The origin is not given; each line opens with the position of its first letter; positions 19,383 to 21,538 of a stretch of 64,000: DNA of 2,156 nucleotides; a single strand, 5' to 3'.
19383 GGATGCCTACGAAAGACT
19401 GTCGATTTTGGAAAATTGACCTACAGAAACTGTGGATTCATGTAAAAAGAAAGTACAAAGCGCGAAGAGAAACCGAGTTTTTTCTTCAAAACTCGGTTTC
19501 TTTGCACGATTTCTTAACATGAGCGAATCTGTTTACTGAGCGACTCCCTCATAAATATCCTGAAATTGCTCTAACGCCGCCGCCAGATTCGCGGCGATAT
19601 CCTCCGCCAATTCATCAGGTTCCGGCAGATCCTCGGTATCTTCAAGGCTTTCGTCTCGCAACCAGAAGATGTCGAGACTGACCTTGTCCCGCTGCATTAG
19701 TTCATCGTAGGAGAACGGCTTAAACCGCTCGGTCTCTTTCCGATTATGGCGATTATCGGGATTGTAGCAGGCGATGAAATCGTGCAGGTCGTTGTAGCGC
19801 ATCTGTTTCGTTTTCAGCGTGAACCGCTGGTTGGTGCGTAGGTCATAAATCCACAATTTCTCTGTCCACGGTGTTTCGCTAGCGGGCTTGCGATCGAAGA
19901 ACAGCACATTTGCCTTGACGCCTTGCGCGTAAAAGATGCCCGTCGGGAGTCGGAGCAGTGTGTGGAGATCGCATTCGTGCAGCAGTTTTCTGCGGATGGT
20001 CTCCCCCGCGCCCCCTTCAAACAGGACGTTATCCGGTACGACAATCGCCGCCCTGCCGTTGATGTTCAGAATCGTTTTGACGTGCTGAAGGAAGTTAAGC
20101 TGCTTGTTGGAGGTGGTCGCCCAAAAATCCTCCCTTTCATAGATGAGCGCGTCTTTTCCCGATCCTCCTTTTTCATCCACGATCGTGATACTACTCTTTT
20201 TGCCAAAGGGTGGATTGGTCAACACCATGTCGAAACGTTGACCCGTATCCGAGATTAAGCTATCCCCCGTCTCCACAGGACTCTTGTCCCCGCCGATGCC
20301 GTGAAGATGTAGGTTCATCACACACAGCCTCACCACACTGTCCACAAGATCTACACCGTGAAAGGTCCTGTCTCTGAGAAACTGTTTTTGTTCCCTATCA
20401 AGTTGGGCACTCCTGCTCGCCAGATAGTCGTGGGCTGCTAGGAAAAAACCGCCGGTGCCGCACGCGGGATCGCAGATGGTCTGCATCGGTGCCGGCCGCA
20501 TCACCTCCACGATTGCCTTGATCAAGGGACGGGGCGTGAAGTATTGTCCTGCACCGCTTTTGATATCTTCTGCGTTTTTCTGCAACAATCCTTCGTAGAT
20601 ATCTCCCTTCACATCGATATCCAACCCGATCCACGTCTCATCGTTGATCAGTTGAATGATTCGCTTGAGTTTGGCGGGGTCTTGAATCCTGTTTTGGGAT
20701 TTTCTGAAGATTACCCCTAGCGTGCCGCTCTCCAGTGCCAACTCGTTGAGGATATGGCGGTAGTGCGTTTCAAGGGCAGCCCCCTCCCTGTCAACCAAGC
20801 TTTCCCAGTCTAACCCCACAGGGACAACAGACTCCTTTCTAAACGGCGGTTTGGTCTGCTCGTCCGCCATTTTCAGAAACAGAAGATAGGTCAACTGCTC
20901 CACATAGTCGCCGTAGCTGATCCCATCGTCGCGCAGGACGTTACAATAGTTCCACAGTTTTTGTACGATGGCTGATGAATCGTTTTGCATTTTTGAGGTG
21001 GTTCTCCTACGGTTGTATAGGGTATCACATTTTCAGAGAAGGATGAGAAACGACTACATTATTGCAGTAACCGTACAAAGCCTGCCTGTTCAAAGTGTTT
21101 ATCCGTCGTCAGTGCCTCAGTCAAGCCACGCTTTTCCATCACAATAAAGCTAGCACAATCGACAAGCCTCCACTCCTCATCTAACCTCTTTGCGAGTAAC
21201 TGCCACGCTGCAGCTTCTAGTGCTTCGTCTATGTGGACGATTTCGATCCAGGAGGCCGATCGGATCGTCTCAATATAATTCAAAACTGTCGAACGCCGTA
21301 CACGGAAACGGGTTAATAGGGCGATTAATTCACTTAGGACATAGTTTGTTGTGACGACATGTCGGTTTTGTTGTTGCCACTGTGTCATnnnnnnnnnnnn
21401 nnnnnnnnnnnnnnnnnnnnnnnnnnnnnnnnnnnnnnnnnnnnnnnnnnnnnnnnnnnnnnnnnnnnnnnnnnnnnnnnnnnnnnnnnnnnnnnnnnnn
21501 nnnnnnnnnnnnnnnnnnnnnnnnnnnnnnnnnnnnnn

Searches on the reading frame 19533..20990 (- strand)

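Call 7: search_protein_families(library=ncbifam, proteins=[window:19533-20990:-])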
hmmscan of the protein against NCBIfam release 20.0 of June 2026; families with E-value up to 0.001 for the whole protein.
window:19533-20990:- (485 aa): 9 families
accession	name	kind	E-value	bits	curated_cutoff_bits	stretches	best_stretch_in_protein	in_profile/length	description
NF047738.1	antiphage_MADS2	equivalog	3.9e-34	117.9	720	2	20-200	190-363/654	methylation-associated defense system DNA methyltransferase MAD2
TIGR00497.1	hsdM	equivalog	2.5e-20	72.7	242.75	1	79-370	134-420/515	type I restriction-modification system subunit M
NF033452.1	BREX_1_MTaseX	exception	1.6e-06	26.3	500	1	250-387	505-634/1210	BREX-1 system adenine-specific DNA-methyltransferase PglX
NF033454.1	BREX_5_MTaseX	exception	5e-05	21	900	0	162-231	296-368/1404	BREX-5 system adenine-specific DNA-methyltransferase PglX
TIGR00536.1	hemK_fam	subfamily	0.00013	21.2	115.5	1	163-265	109-195/286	HemK family protein methyltransferase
TIGR02987.1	met_A_Alw26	exception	0.00019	20.3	353.5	1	147-264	3-124/523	Alw26I/Eco31I/Esp3I family type II restriction adenine-specific DNA-methyltransferase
TIGR03534.1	RF_mod_PrmC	equivalog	0.00024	20.6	199.1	1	156-272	76-176/253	peptide chain release factor N(5)-glutamine methyltransferase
NF033455.1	BREX_6_MTaseX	exception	0.0007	17.2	900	0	149-218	308-373/1319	BREX-6 system adenine-specific DNA-methyltransferase PglX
TIGR01177.1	TIGR01177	hypoth_equivalog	0.00073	18.9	316.55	0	152-185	162-199/330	TIGR01177 family methyltransferase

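Call 46: search_protein_families(library=pfam, proteins=[window:19533-20990:-], max_evalue=0.00001)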
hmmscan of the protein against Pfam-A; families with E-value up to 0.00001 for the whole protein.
window:19533-20990:- (485 aa): 4 families
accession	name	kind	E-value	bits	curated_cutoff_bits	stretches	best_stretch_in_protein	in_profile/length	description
PF02384.22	N6_Mtase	-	8.5e-67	226.1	20.4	1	125-421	3-279/311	N-6 DNA Methylase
PF12161.14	HsdM_N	-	1.9e-11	45.2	24.5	1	9-115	2-135/135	HsdM N-terminal domain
PF01170.24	UPF0020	-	5.7e-10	39.7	22.3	1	158-265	18-134/197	RMKL-like, methyltransferase domain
PF07669.17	Eco57I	-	2.9e-07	31.2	25.3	1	197-348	52-165/171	Eco57I restriction-modification methylase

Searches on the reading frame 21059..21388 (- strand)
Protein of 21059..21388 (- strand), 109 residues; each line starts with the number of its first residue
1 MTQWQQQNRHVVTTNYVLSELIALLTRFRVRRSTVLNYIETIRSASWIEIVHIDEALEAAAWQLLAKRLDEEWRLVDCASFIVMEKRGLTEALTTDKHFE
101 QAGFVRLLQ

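Call 46: search_protein_families(library=pfam, proteins=[window:21059-21388:-], max_evalue=0.00001)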
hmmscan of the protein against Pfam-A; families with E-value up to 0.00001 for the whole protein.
window:21059-21388:- (109 aa): 1 family
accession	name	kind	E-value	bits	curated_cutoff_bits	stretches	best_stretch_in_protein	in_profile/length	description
PF01850.27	PIN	-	3e-06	28.3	23.6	1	9-104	29-119/120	PIN domain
